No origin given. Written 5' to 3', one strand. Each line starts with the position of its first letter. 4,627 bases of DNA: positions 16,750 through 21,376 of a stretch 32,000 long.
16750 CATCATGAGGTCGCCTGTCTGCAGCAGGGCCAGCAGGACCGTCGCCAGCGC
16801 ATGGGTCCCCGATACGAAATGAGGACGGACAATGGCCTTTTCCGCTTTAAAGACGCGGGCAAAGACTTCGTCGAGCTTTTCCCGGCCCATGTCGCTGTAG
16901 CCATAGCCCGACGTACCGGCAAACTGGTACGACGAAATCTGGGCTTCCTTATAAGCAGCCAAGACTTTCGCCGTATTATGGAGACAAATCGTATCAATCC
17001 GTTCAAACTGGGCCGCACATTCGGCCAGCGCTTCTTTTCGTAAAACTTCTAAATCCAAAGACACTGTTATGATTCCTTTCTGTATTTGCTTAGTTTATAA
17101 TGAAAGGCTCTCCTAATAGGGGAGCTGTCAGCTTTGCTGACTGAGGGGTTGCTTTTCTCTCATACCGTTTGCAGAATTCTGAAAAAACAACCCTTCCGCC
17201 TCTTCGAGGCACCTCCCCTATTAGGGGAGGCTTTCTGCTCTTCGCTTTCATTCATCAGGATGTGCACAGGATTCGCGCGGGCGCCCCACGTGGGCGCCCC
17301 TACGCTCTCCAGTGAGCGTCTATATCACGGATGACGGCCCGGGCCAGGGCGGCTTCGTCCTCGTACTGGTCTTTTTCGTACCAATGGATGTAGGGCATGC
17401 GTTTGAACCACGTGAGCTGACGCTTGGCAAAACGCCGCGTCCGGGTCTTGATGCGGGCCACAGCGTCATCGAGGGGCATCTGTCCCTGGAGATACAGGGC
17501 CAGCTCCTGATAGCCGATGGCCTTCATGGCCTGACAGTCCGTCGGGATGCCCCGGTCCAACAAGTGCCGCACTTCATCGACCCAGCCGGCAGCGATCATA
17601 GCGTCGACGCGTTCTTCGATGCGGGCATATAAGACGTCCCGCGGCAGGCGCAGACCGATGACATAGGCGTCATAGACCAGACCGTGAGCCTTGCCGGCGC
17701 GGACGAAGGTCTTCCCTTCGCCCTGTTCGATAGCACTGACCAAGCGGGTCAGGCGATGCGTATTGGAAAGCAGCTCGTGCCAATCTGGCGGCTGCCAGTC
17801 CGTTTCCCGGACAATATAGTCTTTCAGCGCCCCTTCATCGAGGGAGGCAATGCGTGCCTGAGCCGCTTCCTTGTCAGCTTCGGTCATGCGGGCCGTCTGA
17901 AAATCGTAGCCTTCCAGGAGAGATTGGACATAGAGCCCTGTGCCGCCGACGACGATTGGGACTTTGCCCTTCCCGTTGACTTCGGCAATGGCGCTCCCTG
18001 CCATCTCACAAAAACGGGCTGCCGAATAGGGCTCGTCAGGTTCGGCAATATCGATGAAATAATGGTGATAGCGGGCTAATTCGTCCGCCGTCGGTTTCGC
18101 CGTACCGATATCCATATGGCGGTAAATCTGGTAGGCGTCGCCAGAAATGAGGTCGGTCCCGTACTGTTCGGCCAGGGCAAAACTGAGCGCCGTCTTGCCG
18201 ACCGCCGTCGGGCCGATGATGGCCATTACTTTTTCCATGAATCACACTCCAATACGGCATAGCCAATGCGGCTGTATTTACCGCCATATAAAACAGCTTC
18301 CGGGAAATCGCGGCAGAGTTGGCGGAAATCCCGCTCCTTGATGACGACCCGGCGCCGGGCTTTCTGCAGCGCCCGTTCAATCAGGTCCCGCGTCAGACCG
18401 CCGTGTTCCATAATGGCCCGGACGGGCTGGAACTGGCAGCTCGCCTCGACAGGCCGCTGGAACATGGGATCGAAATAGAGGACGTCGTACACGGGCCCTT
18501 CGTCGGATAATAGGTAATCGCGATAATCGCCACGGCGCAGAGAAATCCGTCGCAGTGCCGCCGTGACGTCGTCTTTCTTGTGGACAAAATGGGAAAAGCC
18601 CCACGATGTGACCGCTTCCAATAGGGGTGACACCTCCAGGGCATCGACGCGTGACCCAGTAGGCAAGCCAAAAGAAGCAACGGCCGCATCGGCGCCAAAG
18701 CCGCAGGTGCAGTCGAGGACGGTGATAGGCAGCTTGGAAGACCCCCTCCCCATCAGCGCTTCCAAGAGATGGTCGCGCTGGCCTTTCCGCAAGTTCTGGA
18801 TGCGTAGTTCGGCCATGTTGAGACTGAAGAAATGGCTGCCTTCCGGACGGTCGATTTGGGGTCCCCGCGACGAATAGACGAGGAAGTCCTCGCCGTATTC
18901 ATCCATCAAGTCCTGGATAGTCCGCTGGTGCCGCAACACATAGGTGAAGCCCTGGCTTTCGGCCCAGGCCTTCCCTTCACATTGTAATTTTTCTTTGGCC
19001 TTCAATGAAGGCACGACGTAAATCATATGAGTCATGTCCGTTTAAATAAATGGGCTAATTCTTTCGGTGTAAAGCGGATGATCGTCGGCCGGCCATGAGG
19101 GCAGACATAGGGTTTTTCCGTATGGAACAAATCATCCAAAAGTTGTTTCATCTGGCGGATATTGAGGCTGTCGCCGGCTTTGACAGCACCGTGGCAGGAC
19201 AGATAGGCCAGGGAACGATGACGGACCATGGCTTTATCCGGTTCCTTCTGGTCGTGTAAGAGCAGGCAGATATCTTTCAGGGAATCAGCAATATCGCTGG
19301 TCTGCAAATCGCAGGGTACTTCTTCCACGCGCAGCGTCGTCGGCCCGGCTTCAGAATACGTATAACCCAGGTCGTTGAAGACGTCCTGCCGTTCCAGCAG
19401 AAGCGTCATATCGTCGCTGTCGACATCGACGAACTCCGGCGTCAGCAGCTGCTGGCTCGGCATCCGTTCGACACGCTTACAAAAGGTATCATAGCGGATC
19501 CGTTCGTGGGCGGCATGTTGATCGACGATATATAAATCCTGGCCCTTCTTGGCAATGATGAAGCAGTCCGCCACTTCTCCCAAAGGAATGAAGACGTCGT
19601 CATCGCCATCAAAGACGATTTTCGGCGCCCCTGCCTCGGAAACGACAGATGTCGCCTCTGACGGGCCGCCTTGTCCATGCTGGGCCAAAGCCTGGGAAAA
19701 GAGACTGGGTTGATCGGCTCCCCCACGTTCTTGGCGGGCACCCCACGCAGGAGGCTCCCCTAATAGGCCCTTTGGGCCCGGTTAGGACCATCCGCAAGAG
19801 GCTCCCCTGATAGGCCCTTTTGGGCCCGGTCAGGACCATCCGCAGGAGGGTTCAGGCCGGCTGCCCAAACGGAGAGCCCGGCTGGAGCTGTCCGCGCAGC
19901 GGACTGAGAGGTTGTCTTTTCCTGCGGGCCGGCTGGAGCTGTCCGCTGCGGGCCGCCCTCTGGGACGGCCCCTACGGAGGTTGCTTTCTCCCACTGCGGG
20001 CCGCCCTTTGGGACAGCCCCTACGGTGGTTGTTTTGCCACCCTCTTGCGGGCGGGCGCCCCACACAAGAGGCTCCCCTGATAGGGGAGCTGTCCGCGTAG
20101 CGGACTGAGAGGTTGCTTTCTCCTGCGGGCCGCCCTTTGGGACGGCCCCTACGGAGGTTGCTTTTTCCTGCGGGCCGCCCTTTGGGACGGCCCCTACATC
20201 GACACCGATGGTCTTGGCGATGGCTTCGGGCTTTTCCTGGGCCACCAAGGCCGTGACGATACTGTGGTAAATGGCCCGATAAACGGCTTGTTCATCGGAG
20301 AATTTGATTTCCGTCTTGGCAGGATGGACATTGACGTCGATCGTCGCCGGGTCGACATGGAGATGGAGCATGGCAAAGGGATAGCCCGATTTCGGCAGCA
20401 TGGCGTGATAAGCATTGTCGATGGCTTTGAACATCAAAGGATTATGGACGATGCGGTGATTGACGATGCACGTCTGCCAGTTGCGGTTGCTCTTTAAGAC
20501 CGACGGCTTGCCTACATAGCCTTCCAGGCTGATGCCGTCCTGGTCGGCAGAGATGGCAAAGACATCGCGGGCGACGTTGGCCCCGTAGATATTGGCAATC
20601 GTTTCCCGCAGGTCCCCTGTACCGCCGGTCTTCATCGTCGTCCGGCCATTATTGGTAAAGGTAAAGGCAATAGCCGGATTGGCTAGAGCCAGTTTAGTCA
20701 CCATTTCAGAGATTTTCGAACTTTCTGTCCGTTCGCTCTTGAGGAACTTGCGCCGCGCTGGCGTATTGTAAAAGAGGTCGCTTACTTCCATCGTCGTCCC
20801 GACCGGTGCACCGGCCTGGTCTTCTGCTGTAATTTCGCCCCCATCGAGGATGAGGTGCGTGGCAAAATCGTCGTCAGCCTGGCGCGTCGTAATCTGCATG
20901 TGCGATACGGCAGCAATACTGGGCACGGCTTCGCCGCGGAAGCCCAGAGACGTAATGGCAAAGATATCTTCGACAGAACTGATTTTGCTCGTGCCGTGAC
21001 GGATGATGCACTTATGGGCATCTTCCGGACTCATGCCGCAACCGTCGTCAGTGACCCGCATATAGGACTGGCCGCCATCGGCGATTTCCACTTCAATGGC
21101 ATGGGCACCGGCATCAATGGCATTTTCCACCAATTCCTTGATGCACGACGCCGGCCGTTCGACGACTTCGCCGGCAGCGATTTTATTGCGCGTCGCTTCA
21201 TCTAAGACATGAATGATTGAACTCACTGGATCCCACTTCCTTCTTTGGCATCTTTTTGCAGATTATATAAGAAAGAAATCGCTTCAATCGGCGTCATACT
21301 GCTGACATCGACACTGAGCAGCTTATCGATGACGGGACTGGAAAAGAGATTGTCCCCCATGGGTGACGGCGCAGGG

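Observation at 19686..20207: The mutL interdomain linker is built from REP-like palindromic elements, and the gene is frameshifted inside them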

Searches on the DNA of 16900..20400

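Call 22: search_rna_families(source=window, start=16900, end=20400, threshold=evalue, max_evalue=1)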
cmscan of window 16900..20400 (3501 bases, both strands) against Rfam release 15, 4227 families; matches with E-value up to 1: 2.
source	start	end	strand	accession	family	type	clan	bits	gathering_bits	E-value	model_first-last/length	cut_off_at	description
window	20047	20148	+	RF01529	CC3552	Gene; sRNA;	-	24.5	50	0.43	1-106/106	no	Cauldobacter sRNA CC3552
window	20237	20317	-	RF02510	PYLIS_3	Cis-reg;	-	19.4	38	0.62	1-100/100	no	Pyrrolysine insertion sequence mttB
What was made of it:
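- On Rfam RF01529 (Caulobacter sRNA CC3552): 24.5 bits against a threshold of 50 at window 20047-20148 (call 22).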

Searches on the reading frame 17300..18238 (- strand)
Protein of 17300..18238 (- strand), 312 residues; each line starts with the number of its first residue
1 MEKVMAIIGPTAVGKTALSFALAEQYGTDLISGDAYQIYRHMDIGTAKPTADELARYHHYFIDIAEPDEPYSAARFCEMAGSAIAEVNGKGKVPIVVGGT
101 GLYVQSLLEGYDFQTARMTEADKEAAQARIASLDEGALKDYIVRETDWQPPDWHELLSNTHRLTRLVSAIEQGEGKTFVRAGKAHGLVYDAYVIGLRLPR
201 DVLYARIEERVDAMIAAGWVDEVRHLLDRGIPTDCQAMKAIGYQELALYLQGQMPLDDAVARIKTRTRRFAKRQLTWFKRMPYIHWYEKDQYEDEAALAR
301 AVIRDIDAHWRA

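Call 78: search_protein_families(library=pfam, proteins=[window:17300-18238:-], max_evalue=0.001)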
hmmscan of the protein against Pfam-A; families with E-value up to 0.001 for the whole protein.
window:17300-18238:- (312 aa): 2 families
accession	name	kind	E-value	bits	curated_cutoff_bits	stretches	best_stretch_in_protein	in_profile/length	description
PF01715.23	IPPT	-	1.2e-71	241.7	23.6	1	37-280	1-242/243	IPP transferase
PF01745.22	IPT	-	3e-08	33.8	20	1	3-63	2-62/233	Isopentenyl transferase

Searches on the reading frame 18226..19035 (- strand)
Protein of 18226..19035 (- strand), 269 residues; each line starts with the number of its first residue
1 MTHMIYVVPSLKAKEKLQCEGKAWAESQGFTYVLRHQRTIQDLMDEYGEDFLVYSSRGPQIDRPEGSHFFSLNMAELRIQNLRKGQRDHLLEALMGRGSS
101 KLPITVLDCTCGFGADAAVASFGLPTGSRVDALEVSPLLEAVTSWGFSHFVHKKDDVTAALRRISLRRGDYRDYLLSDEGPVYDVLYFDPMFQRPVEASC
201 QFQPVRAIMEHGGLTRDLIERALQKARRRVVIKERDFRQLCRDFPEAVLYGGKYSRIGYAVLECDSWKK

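Call 78: search_protein_families(library=pfam, proteins=[window:18226-19035:-], max_evalue=0.001)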
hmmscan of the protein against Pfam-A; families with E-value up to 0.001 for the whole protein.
window:18226-19035:- (269 aa): 1 family
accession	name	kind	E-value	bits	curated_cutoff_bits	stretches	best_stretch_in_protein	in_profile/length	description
PF04445.19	SAM_MT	-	2e-13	50.8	26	1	83-240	54-208/230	Putative SAM-dependent methyltransferase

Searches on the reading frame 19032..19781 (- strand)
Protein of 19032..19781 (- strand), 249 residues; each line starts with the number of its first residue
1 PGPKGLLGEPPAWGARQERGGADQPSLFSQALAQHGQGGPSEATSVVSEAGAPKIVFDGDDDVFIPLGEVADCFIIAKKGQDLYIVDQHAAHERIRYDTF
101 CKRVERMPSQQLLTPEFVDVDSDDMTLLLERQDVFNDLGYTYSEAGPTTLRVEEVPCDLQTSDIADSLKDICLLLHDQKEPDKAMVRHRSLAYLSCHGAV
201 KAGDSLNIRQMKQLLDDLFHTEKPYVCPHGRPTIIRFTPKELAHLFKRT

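Call 78: search_protein_families(library=pfam, proteins=[window:19032-19781:-], max_evalue=0.001)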
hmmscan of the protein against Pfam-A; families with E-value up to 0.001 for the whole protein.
window:19032-19781:- (249 aa): 1 family
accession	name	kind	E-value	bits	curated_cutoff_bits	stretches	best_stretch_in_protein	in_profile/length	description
PF08676.16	MutL_C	-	2.7e-31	108.6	25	1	67-206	1-142/142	MutL C terminal dimerisation domain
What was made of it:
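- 19032..19781 (-): mutL C-terminal frame (249 codons open). It carries the MutL_C dimerisation/endonuclease domain with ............, CPHGRP and QQLLTP. Call 78 (MutL_C at residues 67-206, E = 2.7e-31).
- Checked: The C-terminal frame is open from 19781 to the stop at 19032 and carries MutL_C (call 78).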

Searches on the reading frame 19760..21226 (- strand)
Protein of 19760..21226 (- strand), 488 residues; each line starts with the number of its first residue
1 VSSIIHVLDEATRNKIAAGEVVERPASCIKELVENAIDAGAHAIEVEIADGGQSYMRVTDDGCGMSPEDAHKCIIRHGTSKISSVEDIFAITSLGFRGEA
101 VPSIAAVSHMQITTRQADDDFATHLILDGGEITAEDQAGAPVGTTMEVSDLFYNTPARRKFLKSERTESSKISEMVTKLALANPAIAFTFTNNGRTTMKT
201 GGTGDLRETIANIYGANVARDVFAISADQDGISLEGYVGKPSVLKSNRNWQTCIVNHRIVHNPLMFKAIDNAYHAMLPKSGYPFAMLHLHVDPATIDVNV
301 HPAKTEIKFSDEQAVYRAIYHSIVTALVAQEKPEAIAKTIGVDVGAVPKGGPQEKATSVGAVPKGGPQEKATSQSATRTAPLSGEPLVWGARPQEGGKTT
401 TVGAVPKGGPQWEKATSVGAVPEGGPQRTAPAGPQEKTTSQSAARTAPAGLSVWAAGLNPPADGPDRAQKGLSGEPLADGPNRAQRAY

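Call 13: find_encoding_contigs(protein=window:19760-21226:-, flank=10000, max_places=10)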
Protein window:19760-21226:- (488 aa): no gene with exactly this product is on record in the collection.

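Call 15: find_encoding_contigs(protein=window:19763-21226:-, flank=10000, max_places=10)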
Protein seq(488 aa) (488 aa): no gene with exactly this product is on record in the collection.
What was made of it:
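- The truncated product is not on record in any other assembly (calls 13, 15), so the allele is seen only once. The truncated product is found nowhere else (calls 13, 15).
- Tried and rejected: Exact look-up of the 488-aa truncated product, with V or M as first residue: not on record (calls 13, 15).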

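Call 78: search_protein_families(library=pfam, proteins=[window:19760-21226:-], max_evalue=0.001)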
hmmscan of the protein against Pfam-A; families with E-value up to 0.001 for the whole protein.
window:19760-21226:- (488 aa): 3 families
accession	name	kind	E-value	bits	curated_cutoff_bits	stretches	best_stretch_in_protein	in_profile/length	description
PF01119.25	DNA_mis_repair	-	3.8e-38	130.2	26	1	210-327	1-118/119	DNA mismatch repair protein, C-terminal domain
PF13589.12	HATPase_c_3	-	5.6e-11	43.1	25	1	27-127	5-105/137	Histidine kinase-, DNA gyrase B-, and HSP90-like ATPase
PF02518.31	HATPase_c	-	1.2e-07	32.6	26.4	1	24-74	5-58/111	Histidine kinase-, DNA gyrase B-, and HSP90-like ATPase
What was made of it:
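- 19760..21226 (-): mutL N-terminal ORF (488 aa): GHKL ATPase, transducer domain and most of the linker. It ends at a premature TAG. Call 78 (Pfam HATPase_c_3 at residues 27-127 and DNA_mis_repair at 210-327).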

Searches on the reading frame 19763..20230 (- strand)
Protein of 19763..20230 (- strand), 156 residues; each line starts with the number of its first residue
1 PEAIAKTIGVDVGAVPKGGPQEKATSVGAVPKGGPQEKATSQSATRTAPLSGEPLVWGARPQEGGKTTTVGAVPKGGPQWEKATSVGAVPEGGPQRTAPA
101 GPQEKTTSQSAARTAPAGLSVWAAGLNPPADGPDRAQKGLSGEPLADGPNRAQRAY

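Call 42: search_protein_representatives(protein=window:19763-20230:-)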
Query: 156 residues. Proteins with E-value up to 0.001 (for the whole library): 3; up to 1e-10: 2; up to 1e-30: 0. The best 3 are listed.
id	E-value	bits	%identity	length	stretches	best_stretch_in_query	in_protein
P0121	2.1e-16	76.9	68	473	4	56-102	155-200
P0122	1.3e-12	64.5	71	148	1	49-103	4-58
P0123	3.3e-07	47.0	77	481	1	1-75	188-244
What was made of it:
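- MutL of other genera was not compared directly, so a repeat-free ancestral linker is inferred only indirectly (call 42).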
